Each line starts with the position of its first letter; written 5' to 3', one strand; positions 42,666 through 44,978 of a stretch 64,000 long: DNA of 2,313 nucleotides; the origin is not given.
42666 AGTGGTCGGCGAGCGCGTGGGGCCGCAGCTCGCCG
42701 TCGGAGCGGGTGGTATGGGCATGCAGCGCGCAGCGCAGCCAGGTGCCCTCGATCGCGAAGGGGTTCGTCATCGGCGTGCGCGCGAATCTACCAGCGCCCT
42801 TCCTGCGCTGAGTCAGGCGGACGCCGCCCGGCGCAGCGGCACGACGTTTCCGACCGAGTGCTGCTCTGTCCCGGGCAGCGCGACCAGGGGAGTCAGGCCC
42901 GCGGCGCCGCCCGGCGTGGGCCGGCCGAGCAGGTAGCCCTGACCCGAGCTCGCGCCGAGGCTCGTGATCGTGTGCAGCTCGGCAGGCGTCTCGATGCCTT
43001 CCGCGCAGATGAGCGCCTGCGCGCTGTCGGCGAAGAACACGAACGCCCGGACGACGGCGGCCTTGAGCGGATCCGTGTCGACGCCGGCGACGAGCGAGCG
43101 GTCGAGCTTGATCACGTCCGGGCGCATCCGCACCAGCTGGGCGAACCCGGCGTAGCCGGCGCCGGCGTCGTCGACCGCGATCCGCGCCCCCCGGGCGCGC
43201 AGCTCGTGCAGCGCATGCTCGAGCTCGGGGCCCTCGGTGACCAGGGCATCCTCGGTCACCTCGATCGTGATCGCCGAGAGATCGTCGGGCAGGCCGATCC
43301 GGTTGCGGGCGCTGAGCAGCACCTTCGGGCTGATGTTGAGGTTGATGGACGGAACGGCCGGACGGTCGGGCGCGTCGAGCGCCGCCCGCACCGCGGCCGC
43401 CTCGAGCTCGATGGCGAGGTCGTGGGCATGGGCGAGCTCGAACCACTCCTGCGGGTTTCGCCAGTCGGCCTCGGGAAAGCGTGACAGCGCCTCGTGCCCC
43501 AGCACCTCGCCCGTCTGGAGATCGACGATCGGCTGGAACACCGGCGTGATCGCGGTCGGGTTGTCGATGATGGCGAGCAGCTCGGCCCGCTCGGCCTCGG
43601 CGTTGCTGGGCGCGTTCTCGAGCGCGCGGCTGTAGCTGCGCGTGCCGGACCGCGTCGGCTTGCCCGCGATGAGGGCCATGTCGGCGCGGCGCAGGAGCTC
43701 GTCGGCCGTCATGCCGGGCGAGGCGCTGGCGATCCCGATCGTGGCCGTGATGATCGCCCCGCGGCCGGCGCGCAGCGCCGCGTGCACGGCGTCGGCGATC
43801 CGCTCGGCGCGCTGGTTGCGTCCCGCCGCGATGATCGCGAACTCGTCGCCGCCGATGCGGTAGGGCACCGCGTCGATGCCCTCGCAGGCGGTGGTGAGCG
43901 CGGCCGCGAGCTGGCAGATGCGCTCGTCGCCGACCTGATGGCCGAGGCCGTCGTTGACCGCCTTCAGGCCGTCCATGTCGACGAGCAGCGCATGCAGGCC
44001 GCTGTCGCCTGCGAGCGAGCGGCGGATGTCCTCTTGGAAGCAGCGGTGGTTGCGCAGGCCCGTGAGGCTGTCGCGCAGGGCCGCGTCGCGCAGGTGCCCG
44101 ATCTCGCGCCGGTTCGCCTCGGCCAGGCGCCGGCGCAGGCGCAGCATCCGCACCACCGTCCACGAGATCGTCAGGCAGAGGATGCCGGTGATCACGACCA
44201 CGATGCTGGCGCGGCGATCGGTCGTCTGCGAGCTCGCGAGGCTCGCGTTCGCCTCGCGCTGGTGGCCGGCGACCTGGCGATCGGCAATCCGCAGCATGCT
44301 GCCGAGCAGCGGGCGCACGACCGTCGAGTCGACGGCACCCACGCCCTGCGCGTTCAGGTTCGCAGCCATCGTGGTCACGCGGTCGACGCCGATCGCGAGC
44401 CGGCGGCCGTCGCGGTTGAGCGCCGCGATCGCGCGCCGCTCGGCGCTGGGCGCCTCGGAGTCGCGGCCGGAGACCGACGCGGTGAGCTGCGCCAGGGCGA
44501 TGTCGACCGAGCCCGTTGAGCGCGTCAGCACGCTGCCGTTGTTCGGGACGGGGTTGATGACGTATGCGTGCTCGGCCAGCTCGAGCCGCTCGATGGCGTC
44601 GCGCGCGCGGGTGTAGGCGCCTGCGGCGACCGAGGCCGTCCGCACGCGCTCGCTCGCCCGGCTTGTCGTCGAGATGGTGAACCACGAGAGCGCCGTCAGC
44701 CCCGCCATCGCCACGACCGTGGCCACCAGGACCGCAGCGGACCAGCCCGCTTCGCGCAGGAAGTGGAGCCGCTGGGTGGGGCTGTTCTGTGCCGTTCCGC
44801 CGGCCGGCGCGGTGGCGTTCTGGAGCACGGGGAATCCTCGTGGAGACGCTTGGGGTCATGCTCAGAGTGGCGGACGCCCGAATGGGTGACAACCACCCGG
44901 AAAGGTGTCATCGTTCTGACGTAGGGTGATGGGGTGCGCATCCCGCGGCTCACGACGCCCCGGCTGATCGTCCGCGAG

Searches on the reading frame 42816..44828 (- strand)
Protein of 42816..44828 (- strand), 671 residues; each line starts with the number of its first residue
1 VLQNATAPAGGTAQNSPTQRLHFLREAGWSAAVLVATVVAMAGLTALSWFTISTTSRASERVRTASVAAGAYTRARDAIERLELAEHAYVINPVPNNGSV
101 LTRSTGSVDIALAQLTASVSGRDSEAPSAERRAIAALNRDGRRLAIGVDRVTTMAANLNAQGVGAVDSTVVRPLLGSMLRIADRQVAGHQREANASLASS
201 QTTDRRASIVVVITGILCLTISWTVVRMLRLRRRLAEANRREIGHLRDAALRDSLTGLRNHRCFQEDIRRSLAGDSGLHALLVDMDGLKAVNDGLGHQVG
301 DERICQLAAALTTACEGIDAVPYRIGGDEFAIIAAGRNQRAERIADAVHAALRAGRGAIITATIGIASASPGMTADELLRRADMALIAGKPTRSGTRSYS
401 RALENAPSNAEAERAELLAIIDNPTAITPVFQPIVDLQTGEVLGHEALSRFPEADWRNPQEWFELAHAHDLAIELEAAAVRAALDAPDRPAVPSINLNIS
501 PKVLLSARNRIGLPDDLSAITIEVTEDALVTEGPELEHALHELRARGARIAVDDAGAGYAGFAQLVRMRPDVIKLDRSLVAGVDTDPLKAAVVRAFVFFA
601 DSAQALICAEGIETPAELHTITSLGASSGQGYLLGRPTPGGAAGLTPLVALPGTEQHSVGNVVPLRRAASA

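Call 68: search_protein_families(library=pfam, proteins=[window:42816-44828:-], max_evalue=0.0001)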
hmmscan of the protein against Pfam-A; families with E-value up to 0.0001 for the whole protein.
window:42816-44828:- (671 aa): 2 families
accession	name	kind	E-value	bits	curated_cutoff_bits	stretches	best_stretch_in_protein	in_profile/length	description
PF00563.25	EAL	-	7.8e-46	156.8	31.3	1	427-637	13-236/236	EAL domain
PF00990.26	GGDEF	-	1.3e-25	90.4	23.8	1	250-392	1-157/161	Diguanylate cyclase, GGDEF domain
